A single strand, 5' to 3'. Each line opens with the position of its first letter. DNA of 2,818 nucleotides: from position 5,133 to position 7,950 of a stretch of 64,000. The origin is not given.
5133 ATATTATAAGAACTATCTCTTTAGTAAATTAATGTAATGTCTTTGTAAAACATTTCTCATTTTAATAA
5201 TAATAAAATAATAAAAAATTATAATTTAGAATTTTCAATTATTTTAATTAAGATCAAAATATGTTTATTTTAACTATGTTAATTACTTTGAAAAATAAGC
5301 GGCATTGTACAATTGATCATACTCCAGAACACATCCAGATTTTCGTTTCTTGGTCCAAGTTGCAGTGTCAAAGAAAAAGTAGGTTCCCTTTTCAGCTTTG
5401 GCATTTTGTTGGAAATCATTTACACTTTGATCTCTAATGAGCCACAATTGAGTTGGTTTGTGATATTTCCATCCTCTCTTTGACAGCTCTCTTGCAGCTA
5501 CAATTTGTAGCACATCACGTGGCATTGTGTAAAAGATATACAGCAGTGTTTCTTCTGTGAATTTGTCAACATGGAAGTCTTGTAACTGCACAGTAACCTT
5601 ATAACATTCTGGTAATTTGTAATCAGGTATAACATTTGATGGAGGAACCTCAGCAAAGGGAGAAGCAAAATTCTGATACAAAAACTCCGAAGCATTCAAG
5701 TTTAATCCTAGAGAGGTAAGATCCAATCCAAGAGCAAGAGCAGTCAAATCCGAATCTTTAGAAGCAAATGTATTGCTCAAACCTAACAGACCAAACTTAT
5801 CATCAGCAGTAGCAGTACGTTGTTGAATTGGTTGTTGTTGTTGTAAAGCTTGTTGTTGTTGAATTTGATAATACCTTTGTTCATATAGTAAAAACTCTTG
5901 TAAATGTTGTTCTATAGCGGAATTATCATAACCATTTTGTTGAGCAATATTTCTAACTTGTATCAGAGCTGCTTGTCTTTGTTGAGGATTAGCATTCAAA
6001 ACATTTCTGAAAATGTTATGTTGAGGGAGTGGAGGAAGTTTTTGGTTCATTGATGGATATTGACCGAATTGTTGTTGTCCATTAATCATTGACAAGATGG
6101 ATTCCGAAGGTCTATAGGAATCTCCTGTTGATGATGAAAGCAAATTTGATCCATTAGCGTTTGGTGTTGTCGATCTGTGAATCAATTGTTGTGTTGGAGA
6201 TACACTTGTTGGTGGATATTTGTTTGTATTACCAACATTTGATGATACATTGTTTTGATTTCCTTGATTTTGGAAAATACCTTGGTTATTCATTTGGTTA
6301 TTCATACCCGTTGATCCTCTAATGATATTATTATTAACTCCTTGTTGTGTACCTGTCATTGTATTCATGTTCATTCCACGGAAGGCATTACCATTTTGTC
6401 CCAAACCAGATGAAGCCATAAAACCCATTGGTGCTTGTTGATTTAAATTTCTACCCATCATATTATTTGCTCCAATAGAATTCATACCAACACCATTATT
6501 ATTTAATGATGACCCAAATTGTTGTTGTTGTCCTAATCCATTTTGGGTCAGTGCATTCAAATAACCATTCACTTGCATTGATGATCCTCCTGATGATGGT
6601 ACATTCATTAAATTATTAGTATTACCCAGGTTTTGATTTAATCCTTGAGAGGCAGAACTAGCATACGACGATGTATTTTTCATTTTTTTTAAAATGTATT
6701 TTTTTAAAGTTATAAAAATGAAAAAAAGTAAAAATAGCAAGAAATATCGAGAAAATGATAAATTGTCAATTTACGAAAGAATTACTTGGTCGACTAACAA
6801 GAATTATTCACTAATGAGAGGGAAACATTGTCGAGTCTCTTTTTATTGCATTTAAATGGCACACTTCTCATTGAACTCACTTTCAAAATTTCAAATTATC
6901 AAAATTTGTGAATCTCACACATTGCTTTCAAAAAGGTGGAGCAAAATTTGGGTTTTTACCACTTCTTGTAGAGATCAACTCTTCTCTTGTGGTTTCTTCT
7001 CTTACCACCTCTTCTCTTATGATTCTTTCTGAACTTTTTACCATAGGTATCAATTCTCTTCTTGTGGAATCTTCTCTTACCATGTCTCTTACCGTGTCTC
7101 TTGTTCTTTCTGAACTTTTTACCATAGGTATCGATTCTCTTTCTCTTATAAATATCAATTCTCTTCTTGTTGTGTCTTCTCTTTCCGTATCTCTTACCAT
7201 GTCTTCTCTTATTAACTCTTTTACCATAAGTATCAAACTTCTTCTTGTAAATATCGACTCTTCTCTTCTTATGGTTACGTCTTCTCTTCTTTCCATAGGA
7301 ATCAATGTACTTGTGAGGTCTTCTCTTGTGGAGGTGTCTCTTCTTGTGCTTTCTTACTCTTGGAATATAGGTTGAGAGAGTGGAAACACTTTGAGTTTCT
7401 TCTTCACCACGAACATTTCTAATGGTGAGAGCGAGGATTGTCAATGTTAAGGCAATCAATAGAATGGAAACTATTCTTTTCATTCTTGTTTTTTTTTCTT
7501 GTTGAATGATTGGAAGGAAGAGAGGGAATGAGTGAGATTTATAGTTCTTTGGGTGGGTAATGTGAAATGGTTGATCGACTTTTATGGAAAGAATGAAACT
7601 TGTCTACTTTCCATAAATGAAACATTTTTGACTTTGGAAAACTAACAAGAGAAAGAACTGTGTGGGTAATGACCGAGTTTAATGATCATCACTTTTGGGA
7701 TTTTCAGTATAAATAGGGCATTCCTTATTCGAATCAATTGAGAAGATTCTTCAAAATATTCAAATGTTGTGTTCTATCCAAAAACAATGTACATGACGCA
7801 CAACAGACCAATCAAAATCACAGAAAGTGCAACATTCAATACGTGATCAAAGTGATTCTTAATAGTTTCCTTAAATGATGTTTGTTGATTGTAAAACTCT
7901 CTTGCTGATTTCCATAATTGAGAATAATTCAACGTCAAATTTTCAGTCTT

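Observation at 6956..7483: Secreted poly-cationic tandem-repeat protein, a possible multi-peptide precursor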

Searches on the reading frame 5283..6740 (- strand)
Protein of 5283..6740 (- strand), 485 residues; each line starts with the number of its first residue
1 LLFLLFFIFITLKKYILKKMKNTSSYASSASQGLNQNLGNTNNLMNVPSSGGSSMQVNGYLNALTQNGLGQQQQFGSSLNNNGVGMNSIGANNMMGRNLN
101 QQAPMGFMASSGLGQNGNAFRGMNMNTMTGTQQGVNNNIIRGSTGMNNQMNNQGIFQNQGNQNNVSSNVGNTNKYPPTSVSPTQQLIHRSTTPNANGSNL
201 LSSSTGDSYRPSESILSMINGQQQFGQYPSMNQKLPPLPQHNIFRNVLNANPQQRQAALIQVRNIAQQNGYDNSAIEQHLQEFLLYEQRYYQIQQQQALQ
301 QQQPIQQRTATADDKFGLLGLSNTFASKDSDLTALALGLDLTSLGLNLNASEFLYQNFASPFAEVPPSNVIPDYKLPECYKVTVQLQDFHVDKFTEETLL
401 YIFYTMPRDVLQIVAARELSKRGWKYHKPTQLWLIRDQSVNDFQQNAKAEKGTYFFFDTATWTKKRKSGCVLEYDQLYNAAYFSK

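Call 6: search_protein_families(library=pfam, proteins=[window:5283-6740:-], max_evalue=1)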
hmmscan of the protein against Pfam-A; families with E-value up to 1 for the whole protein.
window:5283-6740:- (485 aa): 1 family
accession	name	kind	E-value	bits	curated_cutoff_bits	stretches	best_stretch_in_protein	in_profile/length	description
PF04153.24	NOT2_3_5_C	-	3.1e-35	121.5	27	1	356-477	2-126/126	NOT2/NOT3/NOT5 C-terminal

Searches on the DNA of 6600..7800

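Call 83: search_rna_families(source=window, start=6600, end=7800, threshold=evalue, max_evalue=1)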
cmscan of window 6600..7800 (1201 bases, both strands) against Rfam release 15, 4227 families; matches with E-value up to 1: 1.
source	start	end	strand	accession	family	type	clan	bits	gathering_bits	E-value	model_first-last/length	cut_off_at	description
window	7025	7129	+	RF01956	NEAT1_2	Gene; lncRNA;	-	16.5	60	0.99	1-116/116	no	Nuclear enriched abundant transcript 1 conserved region 2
